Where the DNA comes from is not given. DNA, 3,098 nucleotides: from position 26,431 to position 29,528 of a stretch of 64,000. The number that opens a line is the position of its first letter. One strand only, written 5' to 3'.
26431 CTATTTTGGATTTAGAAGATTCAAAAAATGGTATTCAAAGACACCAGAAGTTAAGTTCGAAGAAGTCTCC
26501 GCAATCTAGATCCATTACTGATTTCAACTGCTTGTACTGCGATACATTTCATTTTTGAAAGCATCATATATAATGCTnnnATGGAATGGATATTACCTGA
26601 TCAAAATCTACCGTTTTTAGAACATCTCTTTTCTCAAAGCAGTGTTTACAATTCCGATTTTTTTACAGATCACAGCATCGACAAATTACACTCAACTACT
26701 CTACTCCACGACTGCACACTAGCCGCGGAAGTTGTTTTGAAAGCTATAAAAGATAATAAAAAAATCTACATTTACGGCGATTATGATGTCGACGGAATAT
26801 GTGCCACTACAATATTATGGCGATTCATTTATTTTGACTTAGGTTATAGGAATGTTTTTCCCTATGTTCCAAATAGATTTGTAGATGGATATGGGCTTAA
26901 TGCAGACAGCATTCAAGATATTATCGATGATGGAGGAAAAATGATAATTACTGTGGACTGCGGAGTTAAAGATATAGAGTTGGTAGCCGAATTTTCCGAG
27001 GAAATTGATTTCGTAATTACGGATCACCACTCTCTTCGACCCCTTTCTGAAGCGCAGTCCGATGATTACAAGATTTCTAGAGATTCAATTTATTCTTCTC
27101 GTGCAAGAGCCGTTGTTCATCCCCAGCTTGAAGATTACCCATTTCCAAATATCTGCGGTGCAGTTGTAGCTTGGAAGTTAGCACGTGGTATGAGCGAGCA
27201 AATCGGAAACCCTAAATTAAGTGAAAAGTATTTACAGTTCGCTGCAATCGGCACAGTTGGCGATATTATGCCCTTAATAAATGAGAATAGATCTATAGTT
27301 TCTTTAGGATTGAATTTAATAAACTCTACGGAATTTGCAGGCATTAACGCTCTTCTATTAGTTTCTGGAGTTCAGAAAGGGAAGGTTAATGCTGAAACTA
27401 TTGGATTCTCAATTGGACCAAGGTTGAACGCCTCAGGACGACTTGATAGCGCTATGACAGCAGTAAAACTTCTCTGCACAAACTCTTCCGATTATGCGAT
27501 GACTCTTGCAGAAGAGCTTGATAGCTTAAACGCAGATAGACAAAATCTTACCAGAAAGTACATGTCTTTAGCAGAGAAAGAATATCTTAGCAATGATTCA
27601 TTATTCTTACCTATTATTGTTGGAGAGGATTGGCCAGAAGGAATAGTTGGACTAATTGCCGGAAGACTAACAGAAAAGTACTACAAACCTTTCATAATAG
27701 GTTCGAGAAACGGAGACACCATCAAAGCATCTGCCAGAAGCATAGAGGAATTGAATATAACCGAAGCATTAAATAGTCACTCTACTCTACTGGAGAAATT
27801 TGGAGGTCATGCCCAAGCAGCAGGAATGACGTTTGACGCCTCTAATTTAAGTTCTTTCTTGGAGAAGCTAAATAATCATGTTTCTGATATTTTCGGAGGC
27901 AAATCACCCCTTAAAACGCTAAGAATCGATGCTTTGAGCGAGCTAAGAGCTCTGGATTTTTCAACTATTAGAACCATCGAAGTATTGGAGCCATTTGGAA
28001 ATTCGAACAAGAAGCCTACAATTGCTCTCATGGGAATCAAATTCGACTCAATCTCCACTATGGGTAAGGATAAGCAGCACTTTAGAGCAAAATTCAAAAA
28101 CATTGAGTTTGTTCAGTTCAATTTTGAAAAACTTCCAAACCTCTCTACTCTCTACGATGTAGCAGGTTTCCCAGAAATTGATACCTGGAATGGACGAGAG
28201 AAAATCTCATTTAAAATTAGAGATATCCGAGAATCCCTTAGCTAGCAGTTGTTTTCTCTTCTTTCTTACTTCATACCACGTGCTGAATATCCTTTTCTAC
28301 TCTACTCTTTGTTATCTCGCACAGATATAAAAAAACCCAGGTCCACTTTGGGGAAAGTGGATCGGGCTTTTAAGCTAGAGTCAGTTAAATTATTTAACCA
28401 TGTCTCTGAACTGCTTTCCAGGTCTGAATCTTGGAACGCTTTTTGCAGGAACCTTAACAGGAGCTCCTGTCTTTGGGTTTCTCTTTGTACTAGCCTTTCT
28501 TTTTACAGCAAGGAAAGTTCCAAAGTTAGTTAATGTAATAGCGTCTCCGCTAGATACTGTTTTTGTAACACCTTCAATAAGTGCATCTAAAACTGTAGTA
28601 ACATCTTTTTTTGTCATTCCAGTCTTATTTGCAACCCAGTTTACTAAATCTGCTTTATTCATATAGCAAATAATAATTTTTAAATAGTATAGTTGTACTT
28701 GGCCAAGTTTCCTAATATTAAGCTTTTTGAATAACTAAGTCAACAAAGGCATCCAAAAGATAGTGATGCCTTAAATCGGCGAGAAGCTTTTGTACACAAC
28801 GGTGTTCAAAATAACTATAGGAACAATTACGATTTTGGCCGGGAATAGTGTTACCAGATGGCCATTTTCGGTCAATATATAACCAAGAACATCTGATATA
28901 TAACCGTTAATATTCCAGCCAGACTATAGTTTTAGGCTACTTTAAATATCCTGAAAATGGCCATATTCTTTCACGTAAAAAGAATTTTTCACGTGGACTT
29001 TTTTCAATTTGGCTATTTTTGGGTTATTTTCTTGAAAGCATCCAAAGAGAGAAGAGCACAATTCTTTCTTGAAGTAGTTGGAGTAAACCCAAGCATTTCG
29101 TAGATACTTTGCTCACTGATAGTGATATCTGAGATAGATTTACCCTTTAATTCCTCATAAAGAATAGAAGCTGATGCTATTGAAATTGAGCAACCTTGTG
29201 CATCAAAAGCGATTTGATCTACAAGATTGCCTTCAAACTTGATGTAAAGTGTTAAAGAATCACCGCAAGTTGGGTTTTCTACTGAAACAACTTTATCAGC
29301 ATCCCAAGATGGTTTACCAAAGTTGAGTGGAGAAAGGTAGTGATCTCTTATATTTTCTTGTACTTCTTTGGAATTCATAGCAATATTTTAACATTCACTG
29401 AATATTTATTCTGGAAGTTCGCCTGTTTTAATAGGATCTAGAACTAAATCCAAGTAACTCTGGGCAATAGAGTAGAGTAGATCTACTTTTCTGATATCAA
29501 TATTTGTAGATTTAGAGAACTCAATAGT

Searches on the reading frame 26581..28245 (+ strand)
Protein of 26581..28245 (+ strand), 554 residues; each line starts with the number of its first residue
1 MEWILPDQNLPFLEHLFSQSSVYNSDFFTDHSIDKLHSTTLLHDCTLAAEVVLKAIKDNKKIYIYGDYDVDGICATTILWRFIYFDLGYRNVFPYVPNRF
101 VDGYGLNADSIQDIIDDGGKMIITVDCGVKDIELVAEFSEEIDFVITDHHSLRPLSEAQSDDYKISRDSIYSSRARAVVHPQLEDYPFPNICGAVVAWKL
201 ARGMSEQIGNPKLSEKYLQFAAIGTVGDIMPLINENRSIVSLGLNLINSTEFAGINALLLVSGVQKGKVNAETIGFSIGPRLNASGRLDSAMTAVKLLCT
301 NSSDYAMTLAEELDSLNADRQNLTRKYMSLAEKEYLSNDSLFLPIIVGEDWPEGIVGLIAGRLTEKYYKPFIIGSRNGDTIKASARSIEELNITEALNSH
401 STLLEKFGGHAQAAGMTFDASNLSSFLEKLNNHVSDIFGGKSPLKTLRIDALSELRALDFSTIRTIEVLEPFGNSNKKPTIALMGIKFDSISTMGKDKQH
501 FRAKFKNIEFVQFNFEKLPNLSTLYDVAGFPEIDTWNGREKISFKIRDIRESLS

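Call 75: search_protein_families(library=pfam, proteins=[window:26581-28245:+], max_evalue=0.00001)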
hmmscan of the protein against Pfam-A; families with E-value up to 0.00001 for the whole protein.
window:26581-28245:+ (554 aa): 3 families
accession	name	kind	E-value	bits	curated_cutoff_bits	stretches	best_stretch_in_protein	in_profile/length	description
PF01368.27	DHH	-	1.5e-19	70.9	28.1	1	61-225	1-125/125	DHH family, N-terminal domain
PF17768.7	RecJ_OB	-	8.8e-19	68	27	1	449-548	1-107/107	RecJ OB domain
PF02272.25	DHHA1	-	6.4e-15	55.9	25.9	1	347-434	9-100/102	DHHA1 domain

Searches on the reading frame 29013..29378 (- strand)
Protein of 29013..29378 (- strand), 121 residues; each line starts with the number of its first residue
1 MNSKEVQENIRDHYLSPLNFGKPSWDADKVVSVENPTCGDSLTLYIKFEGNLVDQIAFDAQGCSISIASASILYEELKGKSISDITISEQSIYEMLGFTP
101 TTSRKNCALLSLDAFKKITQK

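Call 75: search_protein_families(library=pfam, proteins=[window:29013-29378:-], max_evalue=0.00001)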
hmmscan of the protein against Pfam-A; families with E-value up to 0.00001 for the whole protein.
window:29013-29378:- (121 aa): 1 family
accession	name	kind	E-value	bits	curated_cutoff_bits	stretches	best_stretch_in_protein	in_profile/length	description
PF01592.21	NifU_N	-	2.7e-21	76.5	22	1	7-117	3-115/127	NifU-like N terminal domain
